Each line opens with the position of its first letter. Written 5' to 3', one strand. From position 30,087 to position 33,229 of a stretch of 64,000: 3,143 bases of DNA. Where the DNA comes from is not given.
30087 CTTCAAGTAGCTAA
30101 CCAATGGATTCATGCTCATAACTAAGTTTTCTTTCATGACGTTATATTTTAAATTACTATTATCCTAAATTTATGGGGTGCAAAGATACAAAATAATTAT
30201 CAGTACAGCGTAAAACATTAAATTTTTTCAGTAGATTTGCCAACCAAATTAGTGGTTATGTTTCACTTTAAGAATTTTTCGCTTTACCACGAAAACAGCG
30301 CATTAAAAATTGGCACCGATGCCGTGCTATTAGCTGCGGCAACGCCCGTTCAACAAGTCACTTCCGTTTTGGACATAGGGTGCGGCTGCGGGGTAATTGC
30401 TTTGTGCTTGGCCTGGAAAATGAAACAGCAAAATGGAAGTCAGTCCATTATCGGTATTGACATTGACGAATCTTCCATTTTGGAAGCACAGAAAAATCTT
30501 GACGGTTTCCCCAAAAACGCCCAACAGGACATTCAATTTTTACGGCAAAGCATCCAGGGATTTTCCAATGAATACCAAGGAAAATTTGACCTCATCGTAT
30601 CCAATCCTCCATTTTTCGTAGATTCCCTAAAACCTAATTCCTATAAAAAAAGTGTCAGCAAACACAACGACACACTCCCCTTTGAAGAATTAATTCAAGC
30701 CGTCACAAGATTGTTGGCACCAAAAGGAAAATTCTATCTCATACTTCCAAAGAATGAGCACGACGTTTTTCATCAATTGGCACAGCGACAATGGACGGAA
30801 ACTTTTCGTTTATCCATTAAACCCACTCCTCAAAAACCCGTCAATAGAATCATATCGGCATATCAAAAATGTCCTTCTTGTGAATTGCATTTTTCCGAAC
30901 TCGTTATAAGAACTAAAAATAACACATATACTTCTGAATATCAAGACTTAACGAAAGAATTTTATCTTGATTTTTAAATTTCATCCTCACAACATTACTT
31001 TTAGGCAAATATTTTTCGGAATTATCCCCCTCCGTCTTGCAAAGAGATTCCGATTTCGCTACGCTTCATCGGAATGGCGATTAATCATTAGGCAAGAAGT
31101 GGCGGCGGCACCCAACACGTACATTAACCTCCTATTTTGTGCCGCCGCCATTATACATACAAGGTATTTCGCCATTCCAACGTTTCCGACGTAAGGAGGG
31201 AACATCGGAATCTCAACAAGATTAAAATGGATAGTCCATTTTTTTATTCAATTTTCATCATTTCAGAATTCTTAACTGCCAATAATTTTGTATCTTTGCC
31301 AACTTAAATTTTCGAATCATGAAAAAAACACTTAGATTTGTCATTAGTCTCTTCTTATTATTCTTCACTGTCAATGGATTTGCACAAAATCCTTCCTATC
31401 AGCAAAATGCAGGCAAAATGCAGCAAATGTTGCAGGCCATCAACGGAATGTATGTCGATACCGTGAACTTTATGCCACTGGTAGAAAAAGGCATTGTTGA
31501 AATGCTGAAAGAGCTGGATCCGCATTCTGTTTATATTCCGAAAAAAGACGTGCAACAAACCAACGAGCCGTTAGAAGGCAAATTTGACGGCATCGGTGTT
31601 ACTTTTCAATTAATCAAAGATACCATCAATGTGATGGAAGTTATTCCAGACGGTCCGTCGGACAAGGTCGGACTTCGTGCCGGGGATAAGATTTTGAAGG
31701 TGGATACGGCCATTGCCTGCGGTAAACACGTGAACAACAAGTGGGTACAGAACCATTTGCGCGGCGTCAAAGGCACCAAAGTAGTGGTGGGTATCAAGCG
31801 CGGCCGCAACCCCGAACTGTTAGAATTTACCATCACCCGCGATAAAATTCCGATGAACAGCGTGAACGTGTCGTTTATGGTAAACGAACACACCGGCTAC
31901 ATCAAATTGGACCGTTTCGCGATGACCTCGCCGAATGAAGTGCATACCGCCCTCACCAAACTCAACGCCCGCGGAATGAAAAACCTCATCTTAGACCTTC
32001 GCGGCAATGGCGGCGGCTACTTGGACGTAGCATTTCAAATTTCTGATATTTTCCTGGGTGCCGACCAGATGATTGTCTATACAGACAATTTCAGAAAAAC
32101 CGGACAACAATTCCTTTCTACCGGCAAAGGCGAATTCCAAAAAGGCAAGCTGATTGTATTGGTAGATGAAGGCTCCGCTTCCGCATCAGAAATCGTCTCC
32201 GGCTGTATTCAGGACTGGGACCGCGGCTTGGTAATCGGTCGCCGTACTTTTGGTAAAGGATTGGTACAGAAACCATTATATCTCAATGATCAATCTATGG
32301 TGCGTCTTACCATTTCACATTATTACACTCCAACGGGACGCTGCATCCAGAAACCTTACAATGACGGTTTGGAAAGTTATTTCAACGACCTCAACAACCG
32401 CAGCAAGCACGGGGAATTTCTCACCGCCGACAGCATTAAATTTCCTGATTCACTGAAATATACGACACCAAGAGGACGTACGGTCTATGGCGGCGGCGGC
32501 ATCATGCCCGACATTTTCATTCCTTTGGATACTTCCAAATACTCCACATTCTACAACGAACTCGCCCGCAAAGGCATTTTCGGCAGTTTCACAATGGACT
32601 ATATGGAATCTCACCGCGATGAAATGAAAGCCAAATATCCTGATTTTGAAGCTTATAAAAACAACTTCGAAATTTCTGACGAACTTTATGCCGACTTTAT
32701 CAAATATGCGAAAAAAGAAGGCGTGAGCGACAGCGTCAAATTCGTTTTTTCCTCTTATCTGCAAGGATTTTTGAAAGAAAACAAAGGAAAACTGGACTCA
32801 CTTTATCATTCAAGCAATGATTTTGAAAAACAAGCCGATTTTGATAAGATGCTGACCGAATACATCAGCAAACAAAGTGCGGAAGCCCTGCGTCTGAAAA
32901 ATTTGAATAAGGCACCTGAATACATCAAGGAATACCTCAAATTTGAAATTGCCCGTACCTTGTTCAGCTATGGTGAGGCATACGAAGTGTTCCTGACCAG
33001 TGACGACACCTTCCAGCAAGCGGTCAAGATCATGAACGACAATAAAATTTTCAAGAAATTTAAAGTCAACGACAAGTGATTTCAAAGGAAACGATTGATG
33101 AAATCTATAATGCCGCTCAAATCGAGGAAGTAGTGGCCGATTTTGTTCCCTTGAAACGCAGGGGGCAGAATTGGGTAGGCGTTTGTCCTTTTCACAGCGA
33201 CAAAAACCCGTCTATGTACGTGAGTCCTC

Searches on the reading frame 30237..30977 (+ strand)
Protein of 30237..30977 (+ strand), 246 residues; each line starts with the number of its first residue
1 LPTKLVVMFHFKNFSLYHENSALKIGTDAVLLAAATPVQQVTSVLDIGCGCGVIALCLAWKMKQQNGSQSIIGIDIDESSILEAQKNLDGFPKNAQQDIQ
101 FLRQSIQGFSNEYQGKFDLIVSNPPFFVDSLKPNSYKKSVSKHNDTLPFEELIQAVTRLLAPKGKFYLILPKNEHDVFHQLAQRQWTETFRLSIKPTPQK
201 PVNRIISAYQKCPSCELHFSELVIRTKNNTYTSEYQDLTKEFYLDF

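Call 18: search_protein_families(library=pfam, proteins=[window:30237-30977:+])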
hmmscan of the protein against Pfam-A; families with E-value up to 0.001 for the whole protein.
window:30237-30977:+ (246 aa): 15 families
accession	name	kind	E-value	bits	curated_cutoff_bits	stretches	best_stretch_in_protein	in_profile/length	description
PF13847.12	Methyltransf_31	-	6.9e-15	55.4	27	1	42-185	5-126/145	Methyltransferase domain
PF05175.20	MTS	-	4.1e-14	53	23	1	29-170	20-140/170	Methyltransferase small domain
PF13649.12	Methyltransf_25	-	9.1e-10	39.5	27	1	44-123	1-71/97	Methyltransferase domain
PF06325.19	PrmA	-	2.3e-09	37.6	22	1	33-123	154-233/296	Ribosomal protein L11 methyltransferase (PrmA)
PF13489.12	Methyltransf_23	-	9.5e-08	32.4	27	1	35-183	17-125/164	Methyltransferase domain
PF08242.18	Methyltransf_12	-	3.8e-07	31.2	30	1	45-123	1-72/98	Methyltransferase domain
PF07669.17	Eco57I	-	7.5e-06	26.6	25.3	1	85-173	49-137/171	Eco57I restriction-modification methylase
PF08241.18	Methyltransf_11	-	8.7e-06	26.7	21.2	1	45-123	1-67/95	Methyltransferase domain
PF01170.24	UPF0020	-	9.8e-06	25.8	22.3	1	52-127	64-132/197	RMKL-like, methyltransferase domain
PF02384.22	N6_Mtase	-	2e-05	24.5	20.4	1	36-172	42-185/311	N-6 DNA Methylase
PF05971.18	Methyltransf_10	-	6.2e-05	22.9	23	1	33-133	95-194/299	RNA methyltransferase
PF01135.25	PCMT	-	7.2e-05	23.1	20.3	1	38-89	71-119/210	Protein-L-isoaspartate(D-aspartate) O-methyltransferase (PCMT)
PF01739.24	CheR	-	7.6e-05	22.7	27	1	30-87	19-83/195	CheR methyltransferase, SAM binding domain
PF01728.25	FtsJ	-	0.00065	20.1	24.1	1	39-167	20-136/181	FtsJ-like methyltransferase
PF13679.12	Methyltransf_32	-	0.00097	19.6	27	0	38-111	23-94/143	Methyltransferase domain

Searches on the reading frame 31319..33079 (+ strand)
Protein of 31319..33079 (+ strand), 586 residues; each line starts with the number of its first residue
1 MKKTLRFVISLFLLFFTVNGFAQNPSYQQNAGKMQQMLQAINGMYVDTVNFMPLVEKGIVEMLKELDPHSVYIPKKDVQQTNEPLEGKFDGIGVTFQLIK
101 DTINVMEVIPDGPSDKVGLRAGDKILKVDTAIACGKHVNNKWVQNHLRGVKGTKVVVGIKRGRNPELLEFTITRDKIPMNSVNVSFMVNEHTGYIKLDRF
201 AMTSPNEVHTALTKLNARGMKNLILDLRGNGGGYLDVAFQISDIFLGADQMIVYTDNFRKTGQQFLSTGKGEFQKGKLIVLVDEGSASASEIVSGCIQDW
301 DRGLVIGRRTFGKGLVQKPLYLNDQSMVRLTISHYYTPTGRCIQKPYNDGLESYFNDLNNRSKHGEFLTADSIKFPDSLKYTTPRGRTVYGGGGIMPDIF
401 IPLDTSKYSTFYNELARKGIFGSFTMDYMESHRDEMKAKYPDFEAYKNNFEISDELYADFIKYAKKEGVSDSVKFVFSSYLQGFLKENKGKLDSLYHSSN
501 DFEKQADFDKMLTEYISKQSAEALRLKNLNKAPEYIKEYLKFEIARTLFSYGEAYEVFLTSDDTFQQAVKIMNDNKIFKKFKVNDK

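Call 18: search_protein_families(library=pfam, proteins=[window:31319-33079:+])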
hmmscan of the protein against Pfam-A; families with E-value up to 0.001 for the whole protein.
window:31319-33079:+ (586 aa): 5 families
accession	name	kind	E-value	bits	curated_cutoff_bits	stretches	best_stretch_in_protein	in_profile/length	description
PF03572.23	Peptidase_S41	-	9e-48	162.4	24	1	192-345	2-156/165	Peptidase family S41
PF13180.12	PDZ_2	-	2.1e-09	38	27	1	92-169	3-77/80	PDZ domain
PF17820.7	PDZ_6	-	1.9e-05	24.8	27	1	105-129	2-26/54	PDZ domain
PF22694.1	CtpB_N-like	-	0.00031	21.6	27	1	28-75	35-83/85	Activating protease CtpB N-terminal domain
PF00595.29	PDZ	-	0.0005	20.8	23.2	0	91-130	11-54/81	PDZ domain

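Call 76: find_encoding_contigs(protein=window:31319-33079:+, flank=3000, max_places=10)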
Protein window:31319-33079:+ (586 aa): 4 contigs read that carry it; 4 places shown.
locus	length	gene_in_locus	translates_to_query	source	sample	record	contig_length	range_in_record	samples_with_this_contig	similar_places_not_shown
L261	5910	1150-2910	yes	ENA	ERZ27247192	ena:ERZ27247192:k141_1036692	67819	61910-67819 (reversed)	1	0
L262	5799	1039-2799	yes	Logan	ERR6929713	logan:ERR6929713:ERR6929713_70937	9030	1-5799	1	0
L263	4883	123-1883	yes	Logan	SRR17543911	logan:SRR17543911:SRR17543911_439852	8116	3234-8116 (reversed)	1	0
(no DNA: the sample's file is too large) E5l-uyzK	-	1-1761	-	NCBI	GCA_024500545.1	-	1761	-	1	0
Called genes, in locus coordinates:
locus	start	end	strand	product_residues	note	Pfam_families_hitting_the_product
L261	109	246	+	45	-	-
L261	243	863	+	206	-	-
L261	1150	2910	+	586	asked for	PF13180:PDZ_2, PF17820:PDZ_6 (faint), PF03572:Peptidase_S41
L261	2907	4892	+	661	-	PF01807:Zn_ribbon_DnaG, PF08275:DNAG_N, PF01751:Toprim, PF13155:Toprim_2, PF13362:Toprim_3, PF13662:Toprim_4, PF10410:DnaB_bind, PF28534:DUF8430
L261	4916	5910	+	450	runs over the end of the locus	PF00209:SNF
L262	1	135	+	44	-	?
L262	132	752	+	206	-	-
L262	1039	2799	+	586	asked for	PF13180:PDZ_2, PF17820:PDZ_6 (faint), PF03572:Peptidase_S41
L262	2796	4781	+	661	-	PF01807:Zn_ribbon_DnaG, PF08275:DNAG_N, PF01751:Toprim, PF13155:Toprim_2, PF13362:Toprim_3, PF13662:Toprim_4, PF10410:DnaB_bind, PF28534:DUF8430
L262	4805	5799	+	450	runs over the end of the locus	PF00209:SNF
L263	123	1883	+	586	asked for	PF13180:PDZ_2, PF17820:PDZ_6 (faint), PF03572:Peptidase_S41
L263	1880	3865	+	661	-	PF01807:Zn_ribbon_DnaG, PF08275:DNAG_N, PF01751:Toprim, PF13155:Toprim_2, PF13362:Toprim_3, PF13662:Toprim_4, PF10410:DnaB_bind, PF28534:DUF8430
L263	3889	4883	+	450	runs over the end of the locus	PF00209:SNF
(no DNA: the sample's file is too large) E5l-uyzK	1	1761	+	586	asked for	PF13180:PDZ_2, PF17820:PDZ_6 (faint), PF03572:Peptidase_S41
